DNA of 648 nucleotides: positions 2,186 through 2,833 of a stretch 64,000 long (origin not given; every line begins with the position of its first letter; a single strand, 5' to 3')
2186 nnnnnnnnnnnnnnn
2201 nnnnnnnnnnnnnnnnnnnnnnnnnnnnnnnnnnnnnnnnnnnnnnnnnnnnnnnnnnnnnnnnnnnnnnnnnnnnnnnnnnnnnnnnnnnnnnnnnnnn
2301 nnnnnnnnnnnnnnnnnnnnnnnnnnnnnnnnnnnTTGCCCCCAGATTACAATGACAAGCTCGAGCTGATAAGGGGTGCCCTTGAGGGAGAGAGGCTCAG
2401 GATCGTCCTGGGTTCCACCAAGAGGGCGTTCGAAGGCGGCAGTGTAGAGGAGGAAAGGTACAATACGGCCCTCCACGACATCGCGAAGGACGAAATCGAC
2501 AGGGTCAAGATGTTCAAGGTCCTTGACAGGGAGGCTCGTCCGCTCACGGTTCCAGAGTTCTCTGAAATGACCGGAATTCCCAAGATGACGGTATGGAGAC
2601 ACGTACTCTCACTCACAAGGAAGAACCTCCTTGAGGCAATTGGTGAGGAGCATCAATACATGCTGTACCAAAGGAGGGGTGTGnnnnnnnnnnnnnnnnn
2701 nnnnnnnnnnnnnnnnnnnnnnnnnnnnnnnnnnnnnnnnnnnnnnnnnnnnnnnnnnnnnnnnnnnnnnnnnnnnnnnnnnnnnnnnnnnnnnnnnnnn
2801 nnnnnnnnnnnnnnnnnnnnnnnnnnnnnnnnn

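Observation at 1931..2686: MvhD electron-transfer domain fused to a C-terminal winged-HTH-like domain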

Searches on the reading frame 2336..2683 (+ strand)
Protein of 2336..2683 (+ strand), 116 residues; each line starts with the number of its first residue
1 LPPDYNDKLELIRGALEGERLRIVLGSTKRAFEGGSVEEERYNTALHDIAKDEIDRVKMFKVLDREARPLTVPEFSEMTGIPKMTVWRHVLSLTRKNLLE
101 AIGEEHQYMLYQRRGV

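Call 27: search_protein_families(library=pfam, alignment_id=A2, max_evalue=0.01)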
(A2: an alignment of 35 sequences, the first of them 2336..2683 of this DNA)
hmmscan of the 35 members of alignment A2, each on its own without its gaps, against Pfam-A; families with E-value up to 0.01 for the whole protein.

A. member 1, window:2336-2683:+ (116 aa): 3 families
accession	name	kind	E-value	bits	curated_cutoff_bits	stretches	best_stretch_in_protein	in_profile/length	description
PF09339.16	HTH_IclR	-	0.00025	21.2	22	1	60-100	9-49/52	IclR helix-turn-helix domain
PF13412.12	HTH_24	-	0.002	18.1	21.9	1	61-99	10-47/48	Winged helix-turn-helix DNA-binding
PF01978.25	TrmB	-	0.0065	16.7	25.6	1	66-111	19-62/68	Sugar-specific transcriptional regulator TrmB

B. families by the number of members that match (of 35 scanned): 31 families (the first 25 are shown)
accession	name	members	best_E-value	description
PF21476.4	PF0610-like_N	20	3.1e-08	PF0610-like, N-terminal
PF01022.26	HTH_5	19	3.9e-07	Bacterial regulatory protein, arsR family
PF13412.12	HTH_24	17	1.3e-05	Winged helix-turn-helix DNA-binding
PF01978.25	TrmB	17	7.4e-05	Sugar-specific transcriptional regulator TrmB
PF12840.13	HTH_20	13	1.9e-07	Helix-turn-helix domain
PF09339.16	HTH_IclR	12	4.6e-05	IclR helix-turn-helix domain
PF25212.1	HVO_A0114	11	0.00019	HVO_A0114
PF08279.18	HTH_11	7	0.00061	HTH domain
PF12802.13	MarR_2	6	0.00012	MarR family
PF14493.12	HTH_40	5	8.5e-05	Helix-turn-helix domain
PF24270.1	HTH_Cmi2_C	4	0.00011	Cmi2, C-terminal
PF01726.22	LexA_DNA_bind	4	0.00024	LexA DNA binding domain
PF13545.12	HTH_Crp_2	4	0.0013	Crp-like helix-turn-helix domain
PF02082.26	Rrf2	4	0.0019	Iron-dependent Transcriptional regulator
PF12207.13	DUF3600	2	0.002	Domain of unknown function (DUF3600)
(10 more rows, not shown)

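Call 30: predict_structure(alignment_id=A2)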
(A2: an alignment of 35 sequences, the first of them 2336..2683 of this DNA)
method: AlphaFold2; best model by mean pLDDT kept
length: 116 residues; sequences in the alignment: 35
mean_pLDDT: 88.0   pTM: 0.79
mean pLDDT of the five models: 88.0, 88.0, 86.9, 86.5, 85.7
residues with pLDDT >= 90: 65; 70-90: 39; 50-70: 12; < 50: 0
segments of 3 or more residues with pLDDT < 50: none
pLDDT, mean of each block of 10 residues (from residue 1): 82 82 73 67 85 96 96 98 98 96 95 88
secondary structure, 60 per line:
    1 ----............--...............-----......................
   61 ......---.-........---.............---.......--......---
elements in order: H5-16 H19-33 H39-66 H72-79 H83-95 E99-105 E108-113

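Call 34: fold_search(model_id=the predicted structure, library=pdb)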
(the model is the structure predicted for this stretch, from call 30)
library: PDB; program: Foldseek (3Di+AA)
matches with E <= 10: 1853; with E <= 0.001: 0
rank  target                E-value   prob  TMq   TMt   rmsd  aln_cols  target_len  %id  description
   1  5j6x_B                3.4e-03  1.00  0.48  0.81   2.0        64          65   23  Crystal structure of the apo-Zalpha of Zebrafish PKZ (released 2016-09-07)
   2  4omz_B                3.4e-03  1.00  0.45  0.53   6.6        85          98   16  Crystal Structure of NolR from Sinorhizobium fredii (released 2014-04-16)
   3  4kmf_A                3.7e-03  1.00  0.48  0.86   1.5        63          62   21  Crystal structure of Zalpha domain from Carassius auratus PKZ in complex with Z-DNA (released 2013-07-03)
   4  5j6x_A                3.9e-03  1.00  0.48  0.80   2.1        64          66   23  Crystal structure of the apo-Zalpha of Zebrafish PKZ (released 2016-09-07)
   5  6dk4_A                6.1e-03  1.00  0.52  0.45   3.4        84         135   20  Crystal structure of Campylobacter jejuni peroxide stress regulator (released 2018-06-13)
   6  3cuo_C                7.8e-03  1.00  0.46  0.56   7.8        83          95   14  Crystal structure of the predicted DNA-binding transcriptional regulator from E. coli (released 2008-06-17)
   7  6pln_B                8.8e-03  1.00  0.47  0.52   5.5        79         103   25  X-ray crystal structure of Pyrococcus furiosus general transcription factor TFE-alpha (released 2020-07-08)
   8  3f72_B                8.8e-03  1.00  0.40  0.42  10.2        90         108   17  Crystal Structure of the Staphylococcus aureus pI258 CadC Metal Binding Site 2 Mutant (released 2009-04-07)
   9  4lb5_B                9.4e-03  1.00  0.45  0.80   1.9        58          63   22  Crystal structure of PKZ Zalpha in complex with ds(CG)6 (hexagonal form) (released 2013-09-18)
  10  5nhk_B                9.4e-03  1.00  0.44  0.39   2.9        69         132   14  Structure of Ferric uptake regulator from francisella tularensis with Iron (released 2018-05-16)
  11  3cuo_D                9.4e-03  1.00  0.45  0.55   7.8        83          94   14  Crystal structure of the predicted DNA-binding transcriptional regulator from E. coli (released 2008-06-17)
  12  8cil_A                9.4e-03  1.00  0.41  0.14  12.4        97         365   18  Crystal structure of Coxiella burnetii Fic protein 2 (released 2023-11-15)
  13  7y3h                  9.4e-03  0.98  0.35  0.12  13.7       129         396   15  Crystal Structure of Diels-Alderase ApiI in complex with SAM and product (released 2023-06-14)
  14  6j0e_A                1.0e-02  1.00  0.46  0.43   6.4        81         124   20  Structures of two ArsR As(III)-responsive repressors: implications for the mechanism of derepression (released 2019-07-03)
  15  4omz_A                1.0e-02  1.00  0.45  0.53   6.5        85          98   16  Crystal Structure of NolR from Sinorhizobium fredii (released 2014-04-16)
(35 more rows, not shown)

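Call 35: find_homologous_proteins(query=A2, max_evalue=0.001)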
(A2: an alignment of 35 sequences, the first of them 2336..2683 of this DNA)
Query A2 (35 sequences) (116 aa, profile of the alignment): 29 proteins with E <= 0.001 among 1285 candidates.
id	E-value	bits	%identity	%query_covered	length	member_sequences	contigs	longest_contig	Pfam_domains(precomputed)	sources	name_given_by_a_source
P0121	1.3e-39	153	33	72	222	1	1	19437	PF02662.22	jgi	jgi:coenzyme F420-reducing hydrogenase delta subunit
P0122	6.9e-39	150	28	79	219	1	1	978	PF02662.22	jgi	jgi:coenzyme F420-reducing hydrogenase delta subunit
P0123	1.4e-38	149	24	76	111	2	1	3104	PF21476.5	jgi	jgi:predicted transcriptional regulator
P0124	2.6e-38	149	29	80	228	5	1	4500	PF02662.22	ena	-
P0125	3.0e-38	148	29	67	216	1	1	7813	PF02662.22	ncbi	-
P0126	4.0e-38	148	29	71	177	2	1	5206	PF02662.22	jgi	jgi:NADH-quinone oxidoreductase subunit E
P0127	4.4e-38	148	28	80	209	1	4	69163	PF02662.22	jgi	jgi:predicted transcriptional regulator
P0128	9.3e-38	147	24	70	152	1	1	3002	PF08279.19,PF21476.5,PF01022.27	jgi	jgi:F420-non-reducing hydrogenase iron-sulfur subunit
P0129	2.9e-37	145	32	73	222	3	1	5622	PF12840.14,PF21476.5,PF02662.22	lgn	-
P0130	4.0e-37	145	27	80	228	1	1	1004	PF02662.22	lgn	-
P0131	5.0e-37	144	26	92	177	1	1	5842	PF02662.22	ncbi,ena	-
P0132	5.6e-37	144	25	92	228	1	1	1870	PF02662.22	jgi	jgi:F420-non-reducing hydrogenase iron-sulfur subunit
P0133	2.2e-36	142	26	66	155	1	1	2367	-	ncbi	-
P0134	7.8e-36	141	30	75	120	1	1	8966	-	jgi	jgi:predicted transcriptional regulator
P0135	2.7e-35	139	30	75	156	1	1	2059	-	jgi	jgi:hypothetical protein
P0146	1.3e-27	114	29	72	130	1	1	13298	-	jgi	jgi:DNA-binding transcriptional ArsR family regulator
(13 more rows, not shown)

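Call 59: search_protein_representatives(alignment_id=A2)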
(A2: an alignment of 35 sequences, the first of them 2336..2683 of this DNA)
Query: 35 sequences, 124 profile positions. Proteins with E-value up to 0.001 (for the whole library): 998; up to 1e-10: 287; up to 1e-30: 17. The best 150 are listed.
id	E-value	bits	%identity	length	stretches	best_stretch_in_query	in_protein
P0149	1.1e-37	145.0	-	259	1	6-123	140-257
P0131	1.6e-37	144.4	-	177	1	3-123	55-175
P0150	5.5e-37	142.7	-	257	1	3-123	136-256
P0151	2.3e-36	140.7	-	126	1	3-123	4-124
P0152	4.7e-36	139.6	-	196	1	3-123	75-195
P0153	9.3e-36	138.7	-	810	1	4-122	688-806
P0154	2.0e-35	137.7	-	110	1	14-120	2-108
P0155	4.1e-35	136.6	-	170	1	2-121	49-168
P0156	7.8e-35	135.7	-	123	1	7-120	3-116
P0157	1.1e-34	135.2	-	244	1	11-119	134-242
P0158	2.1e-34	134.4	-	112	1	13-123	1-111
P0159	4.3e-34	133.3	-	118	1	11-122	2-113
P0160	2.0e-33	131.2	-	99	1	27-122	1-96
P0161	4.9e-32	126.7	-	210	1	10-121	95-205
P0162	5.3e-32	126.6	-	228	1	4-119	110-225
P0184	3.5e-27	111.0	-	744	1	9-121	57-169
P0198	9.5e-26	106.4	-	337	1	5-123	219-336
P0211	2.5e-24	101.8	-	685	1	10-122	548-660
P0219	2.0e-23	98.9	-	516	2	3-120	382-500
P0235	3.8e-22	94.7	-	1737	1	11-119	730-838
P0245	3.0e-21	91.8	-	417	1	12-121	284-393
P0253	6.9e-21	90.7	-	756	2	4-120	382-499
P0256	1.2e-20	89.9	-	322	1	4-121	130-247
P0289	5.2e-19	84.6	-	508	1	6-113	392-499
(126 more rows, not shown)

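Call 60: find_encoding_contigs(protein=P0146, flank=7000, max_places=2)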
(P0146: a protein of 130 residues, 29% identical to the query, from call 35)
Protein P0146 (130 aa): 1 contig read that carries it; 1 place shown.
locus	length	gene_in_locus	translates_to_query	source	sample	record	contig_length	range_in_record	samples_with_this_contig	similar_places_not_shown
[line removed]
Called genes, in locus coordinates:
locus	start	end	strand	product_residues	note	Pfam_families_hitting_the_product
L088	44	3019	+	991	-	PF14697:Fer4_21 (weak), PF12838:Fer4_7, PF13738:Pyr_redox_3 (weak), PF00890:FAD_binding_2, PF01266:DAO, PF07992:Pyr_redox_2, PF12831:FAD_oxidored, PF13450:NAD_binding_8, +12 more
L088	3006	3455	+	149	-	PF02662:FlpD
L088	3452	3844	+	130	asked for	-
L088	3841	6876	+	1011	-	PF00037:Fer4, PF13183:Fer4_8 (weak), PF13237:Fer4_10 (weak), PF13484:Fer4_16 (weak), PF07992:Pyr_redox_2 (weak), PF12831:FAD_oxidored, PF13450:NAD_binding_8, PF13738:Pyr_redox_3, +12 more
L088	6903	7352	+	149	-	PF02662:FlpD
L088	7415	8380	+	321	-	PF13187:Fer4_9 (faint), PF13237:Fer4_10 (faint), PF12797:Fer4_2 (faint), PF13183:Fer4_8 (weak)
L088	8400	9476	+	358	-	PF13484:Fer4_16 (faint), PF12838:Fer4_7 (faint), PF14697:Fer4_21 (faint), PF00037:Fer4 (faint), PF12797:Fer4_2 (faint), PF13237:Fer4_10 (faint), PF17179:Fer4_22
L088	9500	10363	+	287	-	PF00970:FAD_binding_6, PF00175:NAD_binding_1, PF10418:DHODB_Fe-S_bind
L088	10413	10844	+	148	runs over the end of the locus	PF01597:GCV_H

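Call 61: find_encoding_contigs(protein=P0134, flank=7000, max_places=2)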
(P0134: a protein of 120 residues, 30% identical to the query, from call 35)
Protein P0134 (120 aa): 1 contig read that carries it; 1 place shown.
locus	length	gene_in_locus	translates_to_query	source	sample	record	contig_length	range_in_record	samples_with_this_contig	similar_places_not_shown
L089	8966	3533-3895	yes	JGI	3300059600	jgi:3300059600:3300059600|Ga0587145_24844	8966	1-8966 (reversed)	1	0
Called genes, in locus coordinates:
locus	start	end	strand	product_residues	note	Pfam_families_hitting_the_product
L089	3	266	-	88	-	?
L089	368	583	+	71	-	PF09834:DUF2061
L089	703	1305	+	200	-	PF01597:GCV_H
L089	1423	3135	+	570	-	PF14691:Fer4_20, PF00070:Pyr_redox (weak), PF00890:FAD_binding_2 (weak), PF07992:Pyr_redox_2, PF13450:NAD_binding_8, PF00037:Fer4, PF14697:Fer4_21, PF12838:Fer4_7, +15 more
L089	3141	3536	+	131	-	PF02662:FlpD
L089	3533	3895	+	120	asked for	-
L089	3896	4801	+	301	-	PF07992:Pyr_redox_2, PF12831:FAD_oxidored, PF00037:Fer4 (weak), PF13237:Fer4_10 (weak), PF12838:Fer4_7 (weak), PF13187:Fer4_9, PF13484:Fer4_16 (weak), PF00037:Fer4 (weak), +5 more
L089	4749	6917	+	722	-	PF07992:Pyr_redox_2, PF13738:Pyr_redox_3, PF00890:FAD_binding_2 (weak), PF01266:DAO (weak), PF07992:Pyr_redox_2, PF13450:NAD_binding_8, PF12838:Fer4_7, PF14697:Fer4_21, +10 more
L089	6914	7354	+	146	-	PF02662:FlpD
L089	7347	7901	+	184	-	PF13183:Fer4_8, PF13237:Fer4_10 (weak), PF13187:Fer4_9, PF13534:Fer4_17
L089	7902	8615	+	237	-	PF02754:CCG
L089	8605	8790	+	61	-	-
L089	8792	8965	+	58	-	?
